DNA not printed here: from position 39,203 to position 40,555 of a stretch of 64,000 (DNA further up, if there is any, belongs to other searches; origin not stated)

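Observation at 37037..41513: APH-type kinase pair divergently paired with a heteromeric-looking ACAD pair: possible hydroxyacyl-CoA phosphorylation/elimination route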

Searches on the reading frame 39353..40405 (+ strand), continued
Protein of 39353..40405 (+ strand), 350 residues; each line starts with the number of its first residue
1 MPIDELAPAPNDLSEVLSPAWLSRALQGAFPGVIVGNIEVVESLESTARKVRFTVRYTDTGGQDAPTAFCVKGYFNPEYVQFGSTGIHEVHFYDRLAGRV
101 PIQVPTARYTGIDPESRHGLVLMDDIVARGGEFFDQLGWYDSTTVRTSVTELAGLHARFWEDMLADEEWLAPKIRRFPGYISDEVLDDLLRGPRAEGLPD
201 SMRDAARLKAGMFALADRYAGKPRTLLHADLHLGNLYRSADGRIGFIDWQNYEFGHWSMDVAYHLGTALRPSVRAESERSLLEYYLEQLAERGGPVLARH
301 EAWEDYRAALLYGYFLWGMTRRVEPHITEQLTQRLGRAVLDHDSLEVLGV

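Call 54: search_protein_families(library=pfam, proteins=[L008:2660-4231:+, L008:4095-5468:+, L008:5469-6479:+, L008:6322-7731:+, L008:8061-8900:+, L008:11078-12733:-, L008:12906-13784:+, L008:13806-14519:+, L008:15770-17041:-, L008:17042-18541:-], max_evalue=0.0001)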
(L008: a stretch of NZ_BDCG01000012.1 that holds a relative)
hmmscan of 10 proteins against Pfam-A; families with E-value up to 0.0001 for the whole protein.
L008:2660-4231:+ (523 aa): 1 family
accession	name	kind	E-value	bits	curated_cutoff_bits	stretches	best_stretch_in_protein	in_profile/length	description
PF00171.27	Aldedh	-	3.8e-135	451.4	23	1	55-516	7-460/461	Aldehyde dehydrogenase family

L008:4095-5468:+ (457 aa): 1 family
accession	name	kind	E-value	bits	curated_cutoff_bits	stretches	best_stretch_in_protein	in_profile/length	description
PF04909.20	Amidohydro_2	-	3.8e-37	129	26.4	1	127-446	11-289/289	Amidohydrolase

L008:5469-6479:+ (336 aa): 3 families
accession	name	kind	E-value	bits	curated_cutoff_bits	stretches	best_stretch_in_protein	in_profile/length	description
PF13561.12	adh_short_C2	-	1.6e-53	182.2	27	1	89-333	1-235/236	Enoyl-(Acyl carrier protein) reductase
PF00106.31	adh_short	-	1.7e-44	152.1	26.6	1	83-270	1-184/195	short chain dehydrogenase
PF08659.16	KR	-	2e-06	28.3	22.6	1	84-249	2-164/180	KR domain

L008:6322-7731:+ (469 aa): 1 family
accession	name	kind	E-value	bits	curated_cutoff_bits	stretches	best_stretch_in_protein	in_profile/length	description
PF00067.27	p450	-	2.5e-29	102.8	22.8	1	257-438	218-431/462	Cytochrome P450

L008:8061-8900:+ (279 aa): 1 family
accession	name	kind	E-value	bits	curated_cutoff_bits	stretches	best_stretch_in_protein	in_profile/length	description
PF00440.29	TetR_N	-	1.5e-11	44.3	24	1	93-138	1-47/47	Bacterial regulatory proteins, tetR family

L008:11078-12733:- (551 aa): 2 families
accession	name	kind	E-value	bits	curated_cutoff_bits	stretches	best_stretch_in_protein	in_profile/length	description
PF00501.34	AMP-binding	-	4.9e-53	180.7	29.9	1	84-411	20-384/384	AMP-binding enzyme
PF13193.12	AMP-binding_C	-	1.7e-12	48.5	24.5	1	461-538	1-76/76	AMP-binding enzyme C-terminal domain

L008:12906-13784:+ (292 aa): 1 family
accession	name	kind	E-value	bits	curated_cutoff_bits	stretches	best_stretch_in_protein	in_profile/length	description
PF09203.16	MspA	-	9.2e-23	81.5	22.9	1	183-290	50-179/179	MspA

L008:13806-14519:+ (237 aa): 1 family
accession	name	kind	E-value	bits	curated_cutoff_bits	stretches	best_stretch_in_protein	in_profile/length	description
PF09203.16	MspA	-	2.2e-39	135.6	22.9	1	64-234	1-178/179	MspA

L008:15770-17041:- (423 aa): 3 families
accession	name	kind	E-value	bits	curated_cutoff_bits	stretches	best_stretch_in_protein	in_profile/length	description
PF13377.12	Peripla_BP_3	-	6.7e-31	108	26.5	1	234-391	2-167/167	Periplasmic binding protein-like domain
PF00356.27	LacI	-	3.3e-14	52.8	27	1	72-117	1-46/46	Bacterial regulatory proteins, lacI family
PF00532.27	Peripla_BP_1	-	5.2e-14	52.8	22.2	1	129-366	2-259/281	Periplasmic binding proteins and sugar binding domain of LacI family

L008:17042-18541:- (499 aa): 1 family
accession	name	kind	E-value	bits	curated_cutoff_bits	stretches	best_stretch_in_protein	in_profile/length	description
PF05893.19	LuxC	-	2.1e-52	178.8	21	1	80-480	3-401/401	Acyl-CoA reductase (LuxC)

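Call 61: predict_structure(alignment_id=A1)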
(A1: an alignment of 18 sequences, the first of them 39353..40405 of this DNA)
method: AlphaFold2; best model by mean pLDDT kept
length: 350 residues; sequences in the alignment: 18
mean_pLDDT: 94.6   pTM: 0.91
mean pLDDT of the five models: 94.6, 94.3, 94.1, 93.6, 93.4
residues with pLDDT >= 90: 314; 70-90: 30; 50-70: 2; < 50: 4
segments of 3 or more residues with pLDDT < 50: 1-4
pLDDT, mean of each block of 10 residues (from residue 1): 63 95 96 98 89 98 95 87 86 96 96 90 97 95 96 98 94 95 98 97 97 98 97 96 95 97 97 95 99 98 98 97 93 98 97
secondary structure, 60 per line:
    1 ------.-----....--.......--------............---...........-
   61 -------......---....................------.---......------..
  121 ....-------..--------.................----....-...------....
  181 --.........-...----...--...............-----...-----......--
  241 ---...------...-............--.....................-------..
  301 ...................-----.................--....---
elements in order: H13-16 H19-25 E34-45 E49-59 E68-73 H77-96 E107-112 E119-124 H142-158 H163-166 H177-180 H183-191 H205-219 E225-227 E236-238 E244-246 E253-255 H257-268 H271-291 H299-319 H325-341 H344-347

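Call 63: search_protein_representatives(protein=window:39353-40405:+)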
Query: 350 residues. Proteins with E-value up to 0.001 (for the whole library): 4180; up to 1e-10: 1624; up to 1e-30: 212. The best 150 are listed.
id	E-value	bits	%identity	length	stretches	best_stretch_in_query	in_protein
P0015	3.0e-161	553.0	70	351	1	2-350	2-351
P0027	5.5e-96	338.3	50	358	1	8-350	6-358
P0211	6.0e-95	334.9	46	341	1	12-350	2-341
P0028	4.9e-92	325.3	48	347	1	7-350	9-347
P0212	6.9e-78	278.8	42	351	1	8-350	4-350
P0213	1.8e-76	274.1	44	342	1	8-350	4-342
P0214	4.3e-74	266.3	43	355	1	9-350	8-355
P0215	1.6e-69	251.3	40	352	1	5-349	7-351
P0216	6.1e-69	249.4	41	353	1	9-350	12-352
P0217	6.9e-69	249.2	37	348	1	6-347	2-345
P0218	1.4e-67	244.9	39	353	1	1-349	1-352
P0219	2.2e-67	244.3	38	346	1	8-350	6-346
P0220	4.1e-67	243.3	38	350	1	8-350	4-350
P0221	5.6e-67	242.9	42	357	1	7-349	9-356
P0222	7.7e-67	242.5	42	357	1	7-350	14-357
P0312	3.7e-37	144.8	36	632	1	9-319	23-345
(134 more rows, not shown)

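Call 65: fold_search(model_id=the predicted structure, library=pdb)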
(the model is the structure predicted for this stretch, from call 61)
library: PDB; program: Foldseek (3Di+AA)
matches with E <= 10: 1411; with E <= 0.001: 236
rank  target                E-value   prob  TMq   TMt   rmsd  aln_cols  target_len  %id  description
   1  1nw1_B                2.9e-09  1.00  0.57  0.56   8.9       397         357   14  Crystal Structure of Choline Kinase (released 2003-06-10)
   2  1nw1_A                4.6e-09  1.00  0.55  0.53   9.0       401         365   14  Crystal Structure of Choline Kinase (released 2003-06-10)
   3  2pyw_A                8.0e-09  1.00  0.48  0.42   9.0       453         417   14  Structure of A. thaliana 5-methylthioribose kinase in complex with ADP and MTR (released 2008-01-15)
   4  2ppq                  8.9e-09  1.00  0.48  0.53   7.3       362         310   13  Crystal structure of the homoserine kinase from Agrobacterium tumefaciens (released 2007-06-05)
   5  3dxp                  2.5e-08  1.00  0.53  0.55   7.0       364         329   16  Crystal structure of a putative aminoglycoside phosphotransferase (reut_a1007) from ralstonia eutropha jmp134 at 2.32 A  (released 2008-08-12)
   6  8bi5_A                2.8e-08  1.00  0.59  0.58   6.5       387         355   15  Crystal structure of human Choline Kinase A in complex with UNC0737 (released 2023-11-15)
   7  2q83_B                2.8e-08  1.00  0.48  0.50   7.9       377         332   13  Crystal structure of ytaA (2635576) from Bacillus subtilis at 2.50 A resolution (released 2007-06-26)
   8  5eqp_A                4.6e-08  1.00  0.59  0.58   6.6       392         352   14  Crystal structure of choline kinase alpha-1 bound by 6-[(4-methyl-1,4-diazepan-1-yl)methyl]quinoline (compound 37) (released 2016-01-06)
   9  4da5_A                4.9e-08  1.00  0.58  0.57   6.7       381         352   15  Choline Kinase alpha acts through a double-displacement kinetic mechanism involving enzyme isomerisation, as determine (released 2013-04-17)
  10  2pyw_B                6.9e-08  1.00  0.48  0.42   8.7       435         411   13  Structure of A. thaliana 5-methylthioribose kinase in complex with ADP and MTR (released 2008-01-15)
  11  3tdw                  8.5e-08  1.00  0.46  0.52   8.2       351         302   14  The GDP complex of the aminoglycoside 2'-phosphotransfere-IIIa F108L mutant (released 2012-03-07)
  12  4r77_A                8.9e-08  1.00  0.54  0.64   5.7       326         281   13  Crystal structure of choline kinase LicA from Streptococcus pneumoniae (released 2015-08-12)
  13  9qns_A                8.9e-08  1.00  0.49  0.56   8.7       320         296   14  APH(2'')-IVa with a fragment (released 2026-02-11)
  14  2pu8_B                9.4e-08  1.00  0.43  0.42   9.2       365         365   13  Structures of 5-methylthioribose kinase reveal substrate specificity and unusual mode of nucleotide binding (released 2007-05-22)
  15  9fsg_A                1.0e-07  1.00  0.46  0.44  11.5       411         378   14  25-hydroxy steroid kinase (25-HSK) + 25-OH-cholest-1,4-diene-3-one (released 2026-01-14)
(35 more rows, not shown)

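Call 76: search_protein_families(library=ncbifam, proteins=[L005:4922-6265:+, L005:6262-7947:-, L005:2765-3955:-], max_evalue=0.00001)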
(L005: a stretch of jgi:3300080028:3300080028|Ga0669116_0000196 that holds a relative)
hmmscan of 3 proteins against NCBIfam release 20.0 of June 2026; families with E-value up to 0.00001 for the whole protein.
L005:4922-6265:+ (447 aa): 6 families
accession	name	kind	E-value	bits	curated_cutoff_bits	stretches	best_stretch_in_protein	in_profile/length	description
NF058607.1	GlBtMonoOxGbcA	equivalog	3.4e-31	108.1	670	1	23-222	32-227/420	glycine betaine monooxygenase oxygenase subunit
NF042946.1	3PPDioc_HcaE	equivalog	7.9e-22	77.9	830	1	27-218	19-215/450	3-phenylpropionate/cinnamic acid dioxygenase subunit alpha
TIGR03228.1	anthran_1_2_A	equivalog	4.2e-19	68.6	671.9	1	24-221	16-217/438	anthranilate 1,2-dioxygenase large subunit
TIGR03229.1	benzo_1_2_benA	equivalog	5.3e-18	65.1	780.95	1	23-218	15-216/433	benzoate 1,2-dioxygenase large subunit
NF041684.1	ant_diox_AndAc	equivalog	9.4e-15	54.1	750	1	11-212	10-217/418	anthranilate 1,2-dioxygenase large subunit AndAc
NF052579.1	BetMthstMoxSdmAMthl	equivalog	3.7e-06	26.1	600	1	58-121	28-89/351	4beta-methylsterol monooxygenase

L005:6262-7947:- (561 aa): 21 families
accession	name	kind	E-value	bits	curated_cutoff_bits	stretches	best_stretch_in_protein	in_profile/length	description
NF009478.0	PRK12844.1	equivalog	6.6e-224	744.3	789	1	2-556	3-554/559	3-ketosteroid-delta-1-dehydrogenase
NF005882.1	PRK07843.1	equivalog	1.8e-149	498.7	788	1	9-548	3-545/547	3-oxosteroid 1-dehydrogenase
NF009473.0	PRK12835.1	subfamily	2.6e-147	491.8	837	1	2-556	6-572/585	FAD-binding protein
NF009477.0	PRK12843.1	equivalog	2.8e-132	442.1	758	1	4-557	13-575/578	FAD-dependent oxidoreductase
NF009479.0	PRK12845.1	equivalog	2.8e-130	435.4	793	1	6-552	17-565/566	3-ketosteroid-delta-1-dehydrogenase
NF004789.0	PRK06134.1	subfamily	6.5e-124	414.6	747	1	5-555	10-572/581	FAD-dependent oxidoreductase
NF009474.0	PRK12837.1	equivalog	6.5e-98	328.8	675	2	200-551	164-509/513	FAD-binding protein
NF053677.1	Desat2ChcC2Cyan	equivalog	7e-93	311.8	900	1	8-555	1-556/558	4-oxocyclohex-2-ene-1-carboxylate 5-dehydrogenase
NF009476.0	PRK12839.1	equivalog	1.7e-87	293.9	940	1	8-555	9-569/572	FAD-dependent oxidoreductase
NF053676.1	4oxCHCAChcC1Cy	equivalog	1.2e-84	284.6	1000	1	9-548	3-524/528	4-oxocyclohexanecarboxylate 2-dehydrogenase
TIGR01813.1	flavo_cyto_c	subfamily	1.2e-45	156.1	285.45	2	168-548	87-444/444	flavocytochrome c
NF005509.0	PRK07121.1-2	subfamily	1.4e-41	142.7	630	2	238-554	234-525/527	FAD-binding protein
NF005510.0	PRK07121.1-3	subfamily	2.1e-41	142.2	481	2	207-554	178-490/492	FAD-binding protein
NF006130.0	PRK08274.1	equivalog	9.6e-39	133.5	369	1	197-556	130-464/467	FAD-dependent tricarballylate dehydrogenase TcuA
NF005511.0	PRK07121.1-4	equivalog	2.2e-38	132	466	2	248-556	257-545/553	FAD-binding protein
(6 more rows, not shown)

L005:2765-3955:- (396 aa): 9 families
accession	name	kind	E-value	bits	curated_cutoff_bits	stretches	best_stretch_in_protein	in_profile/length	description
NF041177.1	Cyp119_Thmprot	equivalog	7.7e-45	153.2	680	1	19-372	2-344/368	cytochrome P450 Cyp119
TIGR04538.1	P450_cycloAA_1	subfamily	2.5e-43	148.4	500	1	12-392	5-390/395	cytochrome P450, cyclodipeptide synthase-associated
NF041802.1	P450_SolI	exception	2e-41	141.9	850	1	19-373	33-400/424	solanimycin biosynthesis cytochrome P450 SolI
NF045816.1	PentlenlactSyn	equivalog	3.8e-38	131.2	700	1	86-371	90-369/396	pentalenolactone synthase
TIGR04515.1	P450_rel_GT_act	subfamily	3.2e-36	125.5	343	1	15-394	30-385/386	P450-derived glycosyltransferase activator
TIGR04458.1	CYP450_TxtE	equivalog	2.3e-33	115.4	500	1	12-369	7-376/403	4-nitrotryptophan synthase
NF050147.1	aminopyruv_ApyO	equivalog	2.5e-22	79.1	525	1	86-359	87-384/444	RiPP biosynthesis cytochrome P450 ApyO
NF045812.1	PentlenOxigase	equivalog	7.5e-15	54.7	800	1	196-379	215-419/444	pentalenene oxygenase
NF051859.1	AlbFlvMonOxTrpSyn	equivalog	3.4e-10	39.1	700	1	180-331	215-381/457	bifunctional albaflavenone monooxygenase/terpene synthase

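Call 79: search_protein_families(library=pfam, proteins=[L006:3957-6425:+, L008:3-1106:+, L023:7163-8761:-, L006:5999-7315:-, L006:3075-3956:+, L008:7721-8191:+, L023:4379-7048:-, L023:11355-12602:-, L023:12410-13243:+], max_evalue=0.0001)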
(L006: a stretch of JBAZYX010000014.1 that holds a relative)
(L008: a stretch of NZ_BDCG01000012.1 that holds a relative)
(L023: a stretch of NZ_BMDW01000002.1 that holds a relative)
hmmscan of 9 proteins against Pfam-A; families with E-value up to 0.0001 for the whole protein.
L006:3957-6425:+ (822 aa): 1 family
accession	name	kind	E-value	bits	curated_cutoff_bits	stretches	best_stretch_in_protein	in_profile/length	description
PF02515.22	CoA_transf_3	-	6.6e-102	341.8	23.3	1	423-798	3-366/366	CoA-transferase family III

L008:3-1106:+ (367 aa): 1 family
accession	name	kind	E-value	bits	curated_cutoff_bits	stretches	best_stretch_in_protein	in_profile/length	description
PF02515.22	CoA_transf_3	-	8.1e-89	298.7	23.3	1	1-343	32-366/366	CoA-transferase family III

L023:7163-8761:- (532 aa): 1 family
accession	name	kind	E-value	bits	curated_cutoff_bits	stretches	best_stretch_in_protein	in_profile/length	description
PF07690.21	MFS_1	-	6.8e-32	111.2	33.4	1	38-475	1-347/347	Major Facilitator Superfamily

L006:5999-7315:- (438 aa): 0 families

L006:3075-3956:+ (293 aa): 1 family
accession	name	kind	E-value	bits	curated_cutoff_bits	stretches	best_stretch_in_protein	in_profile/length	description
PF00296.26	Bac_luciferase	-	2.5e-47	162.2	27.9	1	11-259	4-244/314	Luciferase-like monooxygenase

L008:7721-8191:+ (156 aa): 1 family
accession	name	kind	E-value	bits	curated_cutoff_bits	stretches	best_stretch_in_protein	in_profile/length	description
PF04075.20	F420H2_quin_red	-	5.5e-50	169.3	22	1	30-154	5-129/130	F420H(2)-dependent quinone reductase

L023:4379-7048:- (889 aa): 2 families
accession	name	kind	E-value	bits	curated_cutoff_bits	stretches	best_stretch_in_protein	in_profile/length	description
PF00593.30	TonB_dep_Rec_b-barrel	-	4.3e-28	99.8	27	1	350-840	60-436/436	TonB dependent receptor-like, beta-barrel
PF07715.20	Plug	-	3.7e-12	47.2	23.9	1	92-195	2-107/107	TonB-dependent Receptor Plug Domain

L023:11355-12602:- (415 aa): 2 families
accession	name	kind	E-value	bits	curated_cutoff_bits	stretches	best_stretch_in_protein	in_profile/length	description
PF03466.25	LysR_substrate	-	3.1e-29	102.3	28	1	186-389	3-205/209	LysR substrate binding domain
PF00126.33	HTH_1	-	7.3e-21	74.3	26.6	1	102-161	1-60/60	Bacterial regulatory helix-turn-helix protein, lysR family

L023:12410-13243:+ (277 aa): 4 families
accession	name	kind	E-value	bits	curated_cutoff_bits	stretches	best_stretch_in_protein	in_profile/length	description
PF13561.12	adh_short_C2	-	2.6e-57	194.6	27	1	32-260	7-234/236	Enoyl-(Acyl carrier protein) reductase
PF00106.31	adh_short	-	1.6e-42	145.6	26.6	1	22-207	1-185/195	short chain dehydrogenase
PF08659.16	KR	-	5.9e-08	33.3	22.6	1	24-184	3-162/180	KR domain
PF03435.24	Sacchrp_dh_NADP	-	2.6e-05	25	25.1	1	24-91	1-68/129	Saccharopine dehydrogenase NADP binding domain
